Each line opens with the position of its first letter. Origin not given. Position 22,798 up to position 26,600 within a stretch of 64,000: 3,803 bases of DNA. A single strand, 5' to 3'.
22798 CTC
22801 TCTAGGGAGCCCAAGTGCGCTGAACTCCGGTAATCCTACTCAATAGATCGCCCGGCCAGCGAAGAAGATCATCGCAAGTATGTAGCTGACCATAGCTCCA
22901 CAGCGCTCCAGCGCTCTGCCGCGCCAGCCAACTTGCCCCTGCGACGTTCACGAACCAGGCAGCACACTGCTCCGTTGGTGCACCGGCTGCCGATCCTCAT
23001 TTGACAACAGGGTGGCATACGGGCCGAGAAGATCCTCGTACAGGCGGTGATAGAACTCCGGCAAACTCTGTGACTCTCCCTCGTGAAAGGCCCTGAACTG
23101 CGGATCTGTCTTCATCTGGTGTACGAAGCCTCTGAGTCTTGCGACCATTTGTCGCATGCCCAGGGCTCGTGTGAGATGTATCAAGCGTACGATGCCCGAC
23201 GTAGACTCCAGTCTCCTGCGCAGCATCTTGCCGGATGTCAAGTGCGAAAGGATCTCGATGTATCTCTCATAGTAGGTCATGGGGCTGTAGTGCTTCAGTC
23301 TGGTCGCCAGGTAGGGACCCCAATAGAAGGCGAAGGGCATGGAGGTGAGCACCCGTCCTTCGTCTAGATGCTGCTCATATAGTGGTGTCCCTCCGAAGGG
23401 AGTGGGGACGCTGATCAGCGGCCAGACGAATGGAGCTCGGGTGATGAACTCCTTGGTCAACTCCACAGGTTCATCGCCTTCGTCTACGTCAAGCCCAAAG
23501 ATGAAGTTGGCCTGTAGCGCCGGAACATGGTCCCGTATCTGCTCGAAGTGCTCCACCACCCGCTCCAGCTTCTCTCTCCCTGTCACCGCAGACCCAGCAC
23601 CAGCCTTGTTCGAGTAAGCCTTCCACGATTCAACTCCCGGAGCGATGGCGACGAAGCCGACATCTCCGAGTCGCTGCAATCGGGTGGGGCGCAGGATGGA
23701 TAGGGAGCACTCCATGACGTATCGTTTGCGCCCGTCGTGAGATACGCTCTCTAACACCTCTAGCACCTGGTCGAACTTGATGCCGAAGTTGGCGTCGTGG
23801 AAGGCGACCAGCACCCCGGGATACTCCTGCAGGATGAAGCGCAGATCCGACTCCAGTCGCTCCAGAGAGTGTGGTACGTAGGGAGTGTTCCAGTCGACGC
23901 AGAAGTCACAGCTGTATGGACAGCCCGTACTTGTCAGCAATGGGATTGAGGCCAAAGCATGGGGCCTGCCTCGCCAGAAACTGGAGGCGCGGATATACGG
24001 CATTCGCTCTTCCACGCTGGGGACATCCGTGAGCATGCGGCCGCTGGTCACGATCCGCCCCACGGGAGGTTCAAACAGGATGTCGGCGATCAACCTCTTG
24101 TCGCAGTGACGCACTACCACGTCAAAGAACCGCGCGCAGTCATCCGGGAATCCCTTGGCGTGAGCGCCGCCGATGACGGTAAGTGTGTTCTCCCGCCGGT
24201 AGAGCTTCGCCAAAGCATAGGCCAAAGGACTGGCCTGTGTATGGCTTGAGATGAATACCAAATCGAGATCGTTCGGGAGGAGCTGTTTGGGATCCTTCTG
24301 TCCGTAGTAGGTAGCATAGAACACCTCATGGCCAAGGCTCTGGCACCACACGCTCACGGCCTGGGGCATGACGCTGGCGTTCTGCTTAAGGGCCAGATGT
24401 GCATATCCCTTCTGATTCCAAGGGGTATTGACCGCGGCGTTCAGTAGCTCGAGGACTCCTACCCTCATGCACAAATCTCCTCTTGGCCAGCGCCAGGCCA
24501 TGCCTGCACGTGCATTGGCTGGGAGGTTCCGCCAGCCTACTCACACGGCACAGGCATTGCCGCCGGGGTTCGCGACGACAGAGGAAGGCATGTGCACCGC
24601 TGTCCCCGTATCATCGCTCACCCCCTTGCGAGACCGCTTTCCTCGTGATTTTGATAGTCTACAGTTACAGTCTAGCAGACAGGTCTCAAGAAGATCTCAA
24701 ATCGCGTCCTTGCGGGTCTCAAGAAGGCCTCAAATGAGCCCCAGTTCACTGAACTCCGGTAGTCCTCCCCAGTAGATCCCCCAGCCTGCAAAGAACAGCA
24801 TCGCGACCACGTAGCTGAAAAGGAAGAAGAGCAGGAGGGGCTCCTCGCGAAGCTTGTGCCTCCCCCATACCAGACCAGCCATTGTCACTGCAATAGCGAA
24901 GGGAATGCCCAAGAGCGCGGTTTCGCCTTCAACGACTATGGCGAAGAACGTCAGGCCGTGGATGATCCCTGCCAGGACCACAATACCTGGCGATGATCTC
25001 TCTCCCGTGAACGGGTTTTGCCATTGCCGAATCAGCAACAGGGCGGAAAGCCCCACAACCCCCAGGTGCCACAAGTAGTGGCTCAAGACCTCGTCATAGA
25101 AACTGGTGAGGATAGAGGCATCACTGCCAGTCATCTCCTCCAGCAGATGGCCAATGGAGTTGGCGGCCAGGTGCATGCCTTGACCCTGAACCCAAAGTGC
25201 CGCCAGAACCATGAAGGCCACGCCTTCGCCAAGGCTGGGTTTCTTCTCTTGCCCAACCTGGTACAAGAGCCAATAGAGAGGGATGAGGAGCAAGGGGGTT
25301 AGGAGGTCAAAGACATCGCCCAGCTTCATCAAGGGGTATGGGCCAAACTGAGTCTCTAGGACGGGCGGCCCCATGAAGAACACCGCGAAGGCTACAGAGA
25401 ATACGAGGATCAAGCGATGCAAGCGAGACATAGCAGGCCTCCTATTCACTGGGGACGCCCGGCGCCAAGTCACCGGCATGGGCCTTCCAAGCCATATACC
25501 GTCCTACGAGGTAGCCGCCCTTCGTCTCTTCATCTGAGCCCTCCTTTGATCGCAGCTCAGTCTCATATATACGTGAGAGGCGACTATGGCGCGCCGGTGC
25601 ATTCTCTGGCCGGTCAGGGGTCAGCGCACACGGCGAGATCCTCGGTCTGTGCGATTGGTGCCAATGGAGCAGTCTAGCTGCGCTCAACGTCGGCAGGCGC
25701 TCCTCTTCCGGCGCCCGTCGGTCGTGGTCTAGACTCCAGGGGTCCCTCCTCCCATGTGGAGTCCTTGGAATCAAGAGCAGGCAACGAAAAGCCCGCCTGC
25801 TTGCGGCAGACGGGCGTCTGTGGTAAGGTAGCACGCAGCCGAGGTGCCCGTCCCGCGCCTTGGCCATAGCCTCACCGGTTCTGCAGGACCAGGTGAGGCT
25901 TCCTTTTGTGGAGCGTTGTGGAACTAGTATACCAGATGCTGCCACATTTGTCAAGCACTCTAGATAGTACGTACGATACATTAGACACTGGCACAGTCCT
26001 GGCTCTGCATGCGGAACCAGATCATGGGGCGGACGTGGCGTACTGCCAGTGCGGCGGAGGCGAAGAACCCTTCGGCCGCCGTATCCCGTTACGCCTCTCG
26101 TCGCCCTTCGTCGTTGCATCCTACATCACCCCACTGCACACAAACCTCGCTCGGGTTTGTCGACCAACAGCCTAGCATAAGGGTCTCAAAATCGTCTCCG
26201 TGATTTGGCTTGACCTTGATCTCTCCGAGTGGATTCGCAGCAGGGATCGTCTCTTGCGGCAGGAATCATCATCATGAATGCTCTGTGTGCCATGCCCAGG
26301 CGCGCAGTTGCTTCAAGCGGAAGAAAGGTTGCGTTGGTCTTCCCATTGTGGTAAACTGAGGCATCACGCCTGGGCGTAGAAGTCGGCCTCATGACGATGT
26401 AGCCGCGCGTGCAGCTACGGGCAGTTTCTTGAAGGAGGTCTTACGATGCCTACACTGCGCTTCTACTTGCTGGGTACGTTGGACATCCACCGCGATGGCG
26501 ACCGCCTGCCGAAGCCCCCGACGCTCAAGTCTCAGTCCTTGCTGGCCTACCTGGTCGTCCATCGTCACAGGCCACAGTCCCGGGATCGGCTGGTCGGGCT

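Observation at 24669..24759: Dispersed promoter-like element: 11-bp-phased TTGAGAC heptamers ending exactly 8 nt before a TAGNCT hexamer (SARP-box architecture), seven copies in the window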

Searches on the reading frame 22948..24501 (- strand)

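Call 7: search_protein_families(library=pfam, proteins=[window:22948-24501:-], max_evalue=0.01)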
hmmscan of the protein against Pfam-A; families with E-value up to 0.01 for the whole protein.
window:22948-24501:- (517 aa): 2 families
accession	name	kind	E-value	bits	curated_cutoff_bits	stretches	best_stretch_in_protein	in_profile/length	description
PF04055.27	Radical_SAM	-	5.8e-08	33.5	29.5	1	190-347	3-161/166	Radical SAM superfamily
PF02310.24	B12-binding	-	0.00021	21.6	32.1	1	77-131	50-110/121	B12 binding domain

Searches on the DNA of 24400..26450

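Call 61: search_rna_families(source=window, start=24400, end=26450, threshold=evalue, max_evalue=1)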
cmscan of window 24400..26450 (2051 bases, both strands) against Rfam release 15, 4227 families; matches with E-value up to 1: 0.
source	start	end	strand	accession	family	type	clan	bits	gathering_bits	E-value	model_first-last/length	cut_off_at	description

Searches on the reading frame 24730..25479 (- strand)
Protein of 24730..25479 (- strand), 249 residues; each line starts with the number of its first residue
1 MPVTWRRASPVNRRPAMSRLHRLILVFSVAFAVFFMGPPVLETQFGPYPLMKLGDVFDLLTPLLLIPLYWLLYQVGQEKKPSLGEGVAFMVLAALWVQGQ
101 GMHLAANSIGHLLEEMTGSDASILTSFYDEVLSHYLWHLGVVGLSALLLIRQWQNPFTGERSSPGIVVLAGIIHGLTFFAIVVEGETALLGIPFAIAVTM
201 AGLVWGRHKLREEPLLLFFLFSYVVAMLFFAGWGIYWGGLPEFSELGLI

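Call 7: search_protein_families(library=pfam, proteins=[window:24730-25479:-], max_evalue=0.01)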
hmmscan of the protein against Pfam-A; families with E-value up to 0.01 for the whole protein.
window:24730-25479:- (249 aa): 1 family
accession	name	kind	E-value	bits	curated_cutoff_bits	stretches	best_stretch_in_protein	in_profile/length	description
PF15156.11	CLN6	-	0.0008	19.3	27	1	98-235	111-249/280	Ceroid-lipofuscinosis neuronal protein 6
